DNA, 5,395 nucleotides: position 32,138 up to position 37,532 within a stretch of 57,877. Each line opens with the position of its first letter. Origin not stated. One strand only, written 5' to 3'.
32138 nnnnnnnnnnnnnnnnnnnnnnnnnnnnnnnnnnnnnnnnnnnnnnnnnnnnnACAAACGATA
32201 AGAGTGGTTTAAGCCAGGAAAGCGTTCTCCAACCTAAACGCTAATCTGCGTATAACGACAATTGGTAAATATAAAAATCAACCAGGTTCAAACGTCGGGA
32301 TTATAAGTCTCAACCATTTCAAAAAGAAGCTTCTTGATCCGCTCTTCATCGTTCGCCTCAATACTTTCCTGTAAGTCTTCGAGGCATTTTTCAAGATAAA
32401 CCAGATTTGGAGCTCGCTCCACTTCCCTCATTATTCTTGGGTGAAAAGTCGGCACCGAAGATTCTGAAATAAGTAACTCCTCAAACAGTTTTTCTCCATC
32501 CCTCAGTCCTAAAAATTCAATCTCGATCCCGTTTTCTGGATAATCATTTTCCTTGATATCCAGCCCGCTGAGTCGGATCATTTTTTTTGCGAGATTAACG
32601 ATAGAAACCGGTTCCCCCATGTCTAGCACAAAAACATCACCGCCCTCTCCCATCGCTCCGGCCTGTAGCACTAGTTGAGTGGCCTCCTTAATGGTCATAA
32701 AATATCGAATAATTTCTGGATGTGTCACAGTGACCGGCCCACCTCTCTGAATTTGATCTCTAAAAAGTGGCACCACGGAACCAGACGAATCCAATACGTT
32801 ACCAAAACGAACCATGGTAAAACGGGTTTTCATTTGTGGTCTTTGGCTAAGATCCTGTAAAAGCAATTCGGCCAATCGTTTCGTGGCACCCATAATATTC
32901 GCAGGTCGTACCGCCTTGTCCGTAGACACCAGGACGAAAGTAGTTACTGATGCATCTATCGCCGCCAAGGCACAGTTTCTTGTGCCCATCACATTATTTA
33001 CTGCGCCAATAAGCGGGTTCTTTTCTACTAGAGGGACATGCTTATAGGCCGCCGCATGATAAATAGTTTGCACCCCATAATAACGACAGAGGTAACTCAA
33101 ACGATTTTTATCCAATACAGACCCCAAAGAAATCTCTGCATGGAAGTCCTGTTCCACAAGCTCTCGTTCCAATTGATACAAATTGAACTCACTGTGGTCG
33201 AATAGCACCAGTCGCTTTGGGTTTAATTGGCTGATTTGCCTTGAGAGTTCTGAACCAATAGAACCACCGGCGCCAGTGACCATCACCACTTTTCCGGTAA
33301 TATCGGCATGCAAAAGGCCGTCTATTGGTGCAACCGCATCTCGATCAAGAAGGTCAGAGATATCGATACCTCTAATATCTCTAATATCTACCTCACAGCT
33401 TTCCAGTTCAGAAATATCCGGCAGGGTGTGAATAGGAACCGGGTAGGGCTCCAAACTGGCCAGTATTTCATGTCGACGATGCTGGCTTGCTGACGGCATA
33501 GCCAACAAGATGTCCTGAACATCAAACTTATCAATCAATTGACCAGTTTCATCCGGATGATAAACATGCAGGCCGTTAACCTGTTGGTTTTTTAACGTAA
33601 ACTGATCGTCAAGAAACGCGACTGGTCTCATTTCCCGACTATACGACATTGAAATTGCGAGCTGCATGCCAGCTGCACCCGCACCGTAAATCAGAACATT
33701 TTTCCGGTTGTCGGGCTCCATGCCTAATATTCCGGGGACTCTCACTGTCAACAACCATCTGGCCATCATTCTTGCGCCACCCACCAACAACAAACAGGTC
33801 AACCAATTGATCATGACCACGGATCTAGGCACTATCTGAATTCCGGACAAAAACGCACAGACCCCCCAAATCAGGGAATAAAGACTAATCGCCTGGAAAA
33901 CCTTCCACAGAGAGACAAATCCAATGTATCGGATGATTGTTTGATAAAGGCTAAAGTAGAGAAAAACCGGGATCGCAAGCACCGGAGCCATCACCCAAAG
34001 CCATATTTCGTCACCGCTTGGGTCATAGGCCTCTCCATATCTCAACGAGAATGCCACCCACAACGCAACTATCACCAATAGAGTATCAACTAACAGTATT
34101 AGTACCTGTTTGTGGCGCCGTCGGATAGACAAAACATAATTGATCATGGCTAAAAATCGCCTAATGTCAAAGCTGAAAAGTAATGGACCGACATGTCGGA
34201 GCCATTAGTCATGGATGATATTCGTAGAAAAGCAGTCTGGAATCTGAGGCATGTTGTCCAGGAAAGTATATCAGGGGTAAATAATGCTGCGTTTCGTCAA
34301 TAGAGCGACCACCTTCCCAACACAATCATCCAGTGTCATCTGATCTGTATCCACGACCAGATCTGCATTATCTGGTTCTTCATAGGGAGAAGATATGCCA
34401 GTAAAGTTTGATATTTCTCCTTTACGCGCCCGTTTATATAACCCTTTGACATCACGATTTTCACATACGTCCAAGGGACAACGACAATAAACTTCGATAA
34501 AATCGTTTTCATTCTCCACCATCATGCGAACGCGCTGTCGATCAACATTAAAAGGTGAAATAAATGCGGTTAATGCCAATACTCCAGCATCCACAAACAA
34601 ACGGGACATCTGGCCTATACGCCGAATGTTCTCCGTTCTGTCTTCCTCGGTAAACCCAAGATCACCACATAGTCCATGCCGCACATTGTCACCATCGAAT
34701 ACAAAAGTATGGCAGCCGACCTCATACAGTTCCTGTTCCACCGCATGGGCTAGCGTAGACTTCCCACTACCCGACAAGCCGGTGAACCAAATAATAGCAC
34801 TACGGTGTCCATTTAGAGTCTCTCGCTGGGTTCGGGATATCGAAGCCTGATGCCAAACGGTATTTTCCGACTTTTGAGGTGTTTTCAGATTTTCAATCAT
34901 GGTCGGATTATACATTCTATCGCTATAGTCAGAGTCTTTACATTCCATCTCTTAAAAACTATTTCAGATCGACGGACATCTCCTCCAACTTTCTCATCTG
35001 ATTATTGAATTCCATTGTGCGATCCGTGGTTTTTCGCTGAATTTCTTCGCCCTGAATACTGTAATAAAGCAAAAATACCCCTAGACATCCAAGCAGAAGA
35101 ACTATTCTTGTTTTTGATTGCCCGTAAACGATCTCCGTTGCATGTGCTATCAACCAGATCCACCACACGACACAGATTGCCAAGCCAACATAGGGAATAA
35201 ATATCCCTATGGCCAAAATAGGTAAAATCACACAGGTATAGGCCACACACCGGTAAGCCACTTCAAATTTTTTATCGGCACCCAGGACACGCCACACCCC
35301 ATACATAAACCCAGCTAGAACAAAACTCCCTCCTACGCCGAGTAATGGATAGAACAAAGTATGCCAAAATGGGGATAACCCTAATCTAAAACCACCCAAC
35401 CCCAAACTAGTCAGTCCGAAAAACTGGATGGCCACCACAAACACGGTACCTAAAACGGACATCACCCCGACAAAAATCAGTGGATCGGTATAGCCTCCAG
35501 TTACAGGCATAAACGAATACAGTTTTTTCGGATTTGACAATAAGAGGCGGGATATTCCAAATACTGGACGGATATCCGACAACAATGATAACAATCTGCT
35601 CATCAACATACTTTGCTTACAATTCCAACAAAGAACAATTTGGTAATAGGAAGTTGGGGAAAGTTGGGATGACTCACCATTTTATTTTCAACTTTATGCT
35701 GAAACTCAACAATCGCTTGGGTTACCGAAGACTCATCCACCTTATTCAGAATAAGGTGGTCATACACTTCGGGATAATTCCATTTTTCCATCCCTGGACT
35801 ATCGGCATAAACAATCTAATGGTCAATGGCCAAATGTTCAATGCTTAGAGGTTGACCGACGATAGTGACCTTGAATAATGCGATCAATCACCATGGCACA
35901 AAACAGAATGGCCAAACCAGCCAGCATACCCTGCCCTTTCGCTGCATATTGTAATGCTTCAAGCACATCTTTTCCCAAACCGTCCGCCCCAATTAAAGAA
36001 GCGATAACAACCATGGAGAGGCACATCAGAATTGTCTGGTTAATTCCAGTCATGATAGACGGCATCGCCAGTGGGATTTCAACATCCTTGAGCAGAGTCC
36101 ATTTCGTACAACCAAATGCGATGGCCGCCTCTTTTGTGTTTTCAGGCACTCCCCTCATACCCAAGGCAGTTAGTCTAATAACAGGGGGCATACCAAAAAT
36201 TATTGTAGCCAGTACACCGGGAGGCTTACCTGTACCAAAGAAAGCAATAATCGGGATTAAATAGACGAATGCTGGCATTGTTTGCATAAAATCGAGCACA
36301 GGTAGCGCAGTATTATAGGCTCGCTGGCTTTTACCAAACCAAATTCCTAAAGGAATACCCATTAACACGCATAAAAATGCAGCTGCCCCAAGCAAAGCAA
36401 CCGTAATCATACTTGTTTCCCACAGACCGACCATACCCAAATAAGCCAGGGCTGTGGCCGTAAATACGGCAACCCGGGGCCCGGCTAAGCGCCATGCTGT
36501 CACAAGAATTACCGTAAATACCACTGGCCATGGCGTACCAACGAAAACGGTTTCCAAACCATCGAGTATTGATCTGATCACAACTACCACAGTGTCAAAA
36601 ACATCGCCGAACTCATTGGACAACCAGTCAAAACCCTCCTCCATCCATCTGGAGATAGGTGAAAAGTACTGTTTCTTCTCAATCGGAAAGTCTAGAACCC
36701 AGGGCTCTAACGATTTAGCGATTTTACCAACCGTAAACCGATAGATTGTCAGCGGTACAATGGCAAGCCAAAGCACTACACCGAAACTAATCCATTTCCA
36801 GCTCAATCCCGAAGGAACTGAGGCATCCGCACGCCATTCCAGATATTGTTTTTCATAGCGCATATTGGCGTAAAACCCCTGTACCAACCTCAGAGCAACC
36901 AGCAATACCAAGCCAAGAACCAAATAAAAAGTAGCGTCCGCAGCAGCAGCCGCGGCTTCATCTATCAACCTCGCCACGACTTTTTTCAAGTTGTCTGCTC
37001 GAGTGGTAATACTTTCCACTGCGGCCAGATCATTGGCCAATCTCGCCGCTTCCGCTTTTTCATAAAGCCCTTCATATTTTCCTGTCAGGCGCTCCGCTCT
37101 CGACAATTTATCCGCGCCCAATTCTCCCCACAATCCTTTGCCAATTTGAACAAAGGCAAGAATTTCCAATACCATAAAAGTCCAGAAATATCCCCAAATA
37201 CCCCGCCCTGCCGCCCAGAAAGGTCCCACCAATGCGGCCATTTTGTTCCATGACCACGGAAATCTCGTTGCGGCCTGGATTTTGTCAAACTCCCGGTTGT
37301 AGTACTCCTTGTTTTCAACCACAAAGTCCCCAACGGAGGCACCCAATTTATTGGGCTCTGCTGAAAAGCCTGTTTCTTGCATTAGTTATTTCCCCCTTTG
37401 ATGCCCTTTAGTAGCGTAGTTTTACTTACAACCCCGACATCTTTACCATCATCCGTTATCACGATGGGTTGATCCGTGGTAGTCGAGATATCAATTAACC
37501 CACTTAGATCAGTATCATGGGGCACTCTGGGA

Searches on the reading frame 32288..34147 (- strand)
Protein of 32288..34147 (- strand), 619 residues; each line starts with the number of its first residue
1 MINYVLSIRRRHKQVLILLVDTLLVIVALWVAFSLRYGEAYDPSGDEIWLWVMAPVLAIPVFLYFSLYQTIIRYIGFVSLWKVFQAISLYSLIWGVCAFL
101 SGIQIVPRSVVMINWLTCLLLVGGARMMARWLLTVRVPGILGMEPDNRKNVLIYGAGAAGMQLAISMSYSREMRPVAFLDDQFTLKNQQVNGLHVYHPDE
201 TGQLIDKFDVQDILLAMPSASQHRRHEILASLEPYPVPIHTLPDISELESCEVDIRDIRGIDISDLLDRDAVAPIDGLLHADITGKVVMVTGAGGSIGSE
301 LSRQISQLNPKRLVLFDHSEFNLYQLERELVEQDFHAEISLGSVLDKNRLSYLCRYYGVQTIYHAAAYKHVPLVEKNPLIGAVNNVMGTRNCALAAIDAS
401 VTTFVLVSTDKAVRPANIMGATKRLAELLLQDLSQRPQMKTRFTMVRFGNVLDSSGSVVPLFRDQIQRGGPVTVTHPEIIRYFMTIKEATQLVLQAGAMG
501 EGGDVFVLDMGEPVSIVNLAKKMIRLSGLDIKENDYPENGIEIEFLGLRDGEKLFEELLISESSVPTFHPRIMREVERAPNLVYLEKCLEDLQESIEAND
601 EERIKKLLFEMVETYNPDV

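Call 64: search_protein_families(library=pfam, proteins=[window:32288-34147:-], max_evalue=0.00001)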
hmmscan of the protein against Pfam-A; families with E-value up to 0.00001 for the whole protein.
window:32288-34147:- (619 aa): 6 families
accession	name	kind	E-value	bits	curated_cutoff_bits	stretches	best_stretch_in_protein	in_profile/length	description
PF02719.21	Polysacc_synt_2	-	1.8e-115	385.6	20.2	1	288-574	1-290/293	Polysaccharide biosynthesis protein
PF01370.27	Epimerase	-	2.6e-13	50.4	20.9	1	288-503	1-234/240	NAD dependent epimerase/dehydratase family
PF16363.11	GDP_Man_Dehyd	-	3.7e-09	36.9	27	1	289-410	1-130/332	GDP-mannose 4,6 dehydratase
PF04321.23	RmlD_sub_bind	-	4.5e-08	32.9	27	1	288-428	3-134/287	RmlD substrate binding domain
PF01073.25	3Beta_HSD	-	1.9e-07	30.8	22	1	289-415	1-122/280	3-beta hydroxysteroid dehydrogenase/isomerase family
PF13727.12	CoA_binding_3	-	9.7e-06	26.1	25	0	78-243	16-175/175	CoA-binding domain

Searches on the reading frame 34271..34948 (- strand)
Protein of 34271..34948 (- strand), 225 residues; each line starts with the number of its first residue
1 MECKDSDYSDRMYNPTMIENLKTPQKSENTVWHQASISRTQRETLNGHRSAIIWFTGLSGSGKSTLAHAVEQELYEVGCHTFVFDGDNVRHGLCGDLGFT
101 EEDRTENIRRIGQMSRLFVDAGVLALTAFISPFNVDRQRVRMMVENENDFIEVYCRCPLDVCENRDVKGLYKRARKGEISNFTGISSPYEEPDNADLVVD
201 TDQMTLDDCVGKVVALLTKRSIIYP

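Call 64: search_protein_families(library=pfam, proteins=[window:34271-34948:-], max_evalue=0.00001)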
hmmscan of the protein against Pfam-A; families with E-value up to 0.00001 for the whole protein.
window:34271-34948:- (225 aa): 2 families
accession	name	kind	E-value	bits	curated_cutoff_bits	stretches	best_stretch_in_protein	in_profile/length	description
PF01583.26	APS_kinase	-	2.9e-67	225.9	21.1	1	49-200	1-152/152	Adenylylsulphate kinase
PF13671.12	AAA_33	-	2.7e-07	31.4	27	1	53-167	2-116/143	AAA domain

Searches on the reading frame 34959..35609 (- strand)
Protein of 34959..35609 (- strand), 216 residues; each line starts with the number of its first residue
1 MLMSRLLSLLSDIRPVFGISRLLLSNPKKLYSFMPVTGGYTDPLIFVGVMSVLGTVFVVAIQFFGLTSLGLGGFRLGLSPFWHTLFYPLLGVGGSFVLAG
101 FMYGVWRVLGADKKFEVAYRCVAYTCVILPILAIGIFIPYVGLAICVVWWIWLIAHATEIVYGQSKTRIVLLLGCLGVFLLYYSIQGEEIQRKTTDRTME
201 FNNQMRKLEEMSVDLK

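Call 64: search_protein_families(library=pfam, proteins=[window:34959-35609:-], max_evalue=0.00001)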
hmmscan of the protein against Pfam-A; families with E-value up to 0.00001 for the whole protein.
window:34959-35609:- (216 aa): 1 family
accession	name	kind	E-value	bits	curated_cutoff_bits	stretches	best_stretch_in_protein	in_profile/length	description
PF04893.22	Yip1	-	2.7e-08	34.3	28.6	1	25-183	5-168/173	Yip1 domain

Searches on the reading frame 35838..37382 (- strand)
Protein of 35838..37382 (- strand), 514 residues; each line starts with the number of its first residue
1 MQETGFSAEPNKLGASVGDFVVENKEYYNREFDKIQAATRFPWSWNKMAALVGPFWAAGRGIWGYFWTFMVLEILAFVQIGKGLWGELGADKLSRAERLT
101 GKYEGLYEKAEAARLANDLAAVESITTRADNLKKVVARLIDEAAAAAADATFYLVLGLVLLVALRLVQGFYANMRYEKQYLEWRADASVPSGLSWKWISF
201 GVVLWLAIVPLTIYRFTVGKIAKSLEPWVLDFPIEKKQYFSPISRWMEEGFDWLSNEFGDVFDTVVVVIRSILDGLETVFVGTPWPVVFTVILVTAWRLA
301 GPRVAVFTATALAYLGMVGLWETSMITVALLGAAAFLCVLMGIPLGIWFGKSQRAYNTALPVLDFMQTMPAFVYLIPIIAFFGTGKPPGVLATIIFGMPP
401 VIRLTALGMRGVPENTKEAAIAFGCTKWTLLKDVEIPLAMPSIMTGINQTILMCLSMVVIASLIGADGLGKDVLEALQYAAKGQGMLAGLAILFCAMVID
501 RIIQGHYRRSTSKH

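Call 64: search_protein_families(library=pfam, proteins=[window:35838-37382:-], max_evalue=0.00001)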
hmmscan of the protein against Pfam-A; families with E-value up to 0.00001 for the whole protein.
window:35838-37382:- (514 aa): 1 family
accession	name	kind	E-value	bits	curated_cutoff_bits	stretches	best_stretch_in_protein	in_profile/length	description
PF00528.27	BPD_transp_1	-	9.8e-25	87.8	26.4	1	342-499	1-167/184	Binding-protein-dependent transport system inner membrane component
